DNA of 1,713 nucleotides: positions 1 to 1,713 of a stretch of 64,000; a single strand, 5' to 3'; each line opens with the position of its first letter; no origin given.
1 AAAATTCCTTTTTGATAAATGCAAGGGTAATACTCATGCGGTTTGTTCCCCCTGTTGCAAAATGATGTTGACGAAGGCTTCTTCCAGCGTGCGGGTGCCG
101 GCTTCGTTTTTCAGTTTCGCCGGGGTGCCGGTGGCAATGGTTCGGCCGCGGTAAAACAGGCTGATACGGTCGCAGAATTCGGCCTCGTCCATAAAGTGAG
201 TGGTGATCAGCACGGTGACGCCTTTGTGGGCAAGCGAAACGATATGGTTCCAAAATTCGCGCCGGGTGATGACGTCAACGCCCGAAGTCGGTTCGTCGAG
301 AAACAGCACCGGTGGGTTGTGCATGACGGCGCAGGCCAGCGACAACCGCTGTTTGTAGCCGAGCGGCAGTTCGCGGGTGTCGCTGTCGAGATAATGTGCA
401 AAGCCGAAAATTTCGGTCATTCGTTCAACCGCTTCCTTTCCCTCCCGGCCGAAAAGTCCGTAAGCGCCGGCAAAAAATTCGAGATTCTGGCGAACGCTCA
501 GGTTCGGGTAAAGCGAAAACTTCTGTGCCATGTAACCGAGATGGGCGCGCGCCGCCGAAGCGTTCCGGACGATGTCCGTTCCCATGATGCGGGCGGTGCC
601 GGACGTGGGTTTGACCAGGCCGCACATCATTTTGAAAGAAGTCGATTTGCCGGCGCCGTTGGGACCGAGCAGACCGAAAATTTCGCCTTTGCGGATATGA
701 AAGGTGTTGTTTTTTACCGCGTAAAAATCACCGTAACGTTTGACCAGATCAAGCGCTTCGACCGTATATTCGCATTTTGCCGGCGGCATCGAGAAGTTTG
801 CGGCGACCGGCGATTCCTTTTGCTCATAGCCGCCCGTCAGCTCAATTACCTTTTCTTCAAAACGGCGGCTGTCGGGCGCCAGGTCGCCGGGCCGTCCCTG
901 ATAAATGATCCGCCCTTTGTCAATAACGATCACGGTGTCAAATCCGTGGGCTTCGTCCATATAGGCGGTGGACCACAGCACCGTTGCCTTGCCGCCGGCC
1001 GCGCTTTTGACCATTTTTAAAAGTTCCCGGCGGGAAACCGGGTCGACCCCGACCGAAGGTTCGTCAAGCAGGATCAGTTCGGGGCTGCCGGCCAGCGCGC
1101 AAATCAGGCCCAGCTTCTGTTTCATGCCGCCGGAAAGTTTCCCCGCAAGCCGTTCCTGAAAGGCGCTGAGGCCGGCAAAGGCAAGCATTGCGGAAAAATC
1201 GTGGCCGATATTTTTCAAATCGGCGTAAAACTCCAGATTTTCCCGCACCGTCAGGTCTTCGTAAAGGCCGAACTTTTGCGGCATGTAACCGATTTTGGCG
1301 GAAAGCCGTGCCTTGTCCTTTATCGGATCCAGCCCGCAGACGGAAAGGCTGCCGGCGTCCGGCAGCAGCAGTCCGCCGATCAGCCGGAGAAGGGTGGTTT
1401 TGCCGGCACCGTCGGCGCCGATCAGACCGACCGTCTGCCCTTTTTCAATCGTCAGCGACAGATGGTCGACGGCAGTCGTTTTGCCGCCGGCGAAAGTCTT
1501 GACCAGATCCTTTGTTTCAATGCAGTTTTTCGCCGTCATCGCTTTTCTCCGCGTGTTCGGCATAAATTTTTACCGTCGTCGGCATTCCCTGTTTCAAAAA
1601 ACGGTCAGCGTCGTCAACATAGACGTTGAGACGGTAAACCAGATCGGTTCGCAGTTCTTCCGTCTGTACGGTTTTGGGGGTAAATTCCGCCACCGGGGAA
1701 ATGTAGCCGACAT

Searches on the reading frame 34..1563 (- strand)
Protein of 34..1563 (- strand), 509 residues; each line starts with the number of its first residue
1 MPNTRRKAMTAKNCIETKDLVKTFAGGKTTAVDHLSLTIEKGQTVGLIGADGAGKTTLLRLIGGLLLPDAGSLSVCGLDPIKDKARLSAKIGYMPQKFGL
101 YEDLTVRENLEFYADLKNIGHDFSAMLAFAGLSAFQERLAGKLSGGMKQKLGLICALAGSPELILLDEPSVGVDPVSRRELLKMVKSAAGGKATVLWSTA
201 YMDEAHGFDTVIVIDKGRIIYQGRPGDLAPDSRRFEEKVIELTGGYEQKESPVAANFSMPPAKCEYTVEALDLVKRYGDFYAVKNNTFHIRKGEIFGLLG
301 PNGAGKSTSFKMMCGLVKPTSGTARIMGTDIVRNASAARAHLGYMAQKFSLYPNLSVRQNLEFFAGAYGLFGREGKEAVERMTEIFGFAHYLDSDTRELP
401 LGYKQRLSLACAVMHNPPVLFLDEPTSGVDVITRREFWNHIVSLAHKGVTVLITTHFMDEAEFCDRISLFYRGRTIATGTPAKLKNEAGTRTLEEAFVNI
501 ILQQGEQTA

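Call 52: search_protein_families(library=pfam, proteins=[window:34-1563:-], max_evalue=0.00001)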
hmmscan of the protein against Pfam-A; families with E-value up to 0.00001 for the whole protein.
window:34-1563:- (509 aa): 2 families
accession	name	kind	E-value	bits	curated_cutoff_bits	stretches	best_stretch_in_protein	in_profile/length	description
PF00005.33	ABC_tran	-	3.5e-62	209.5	25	2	284-427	2-137/137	ABC transporter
PF13304.12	AAA_21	-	1.7e-17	64.9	27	1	138-199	233-297/304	AAA domain, putative AbiEii toxin, Type IV TA system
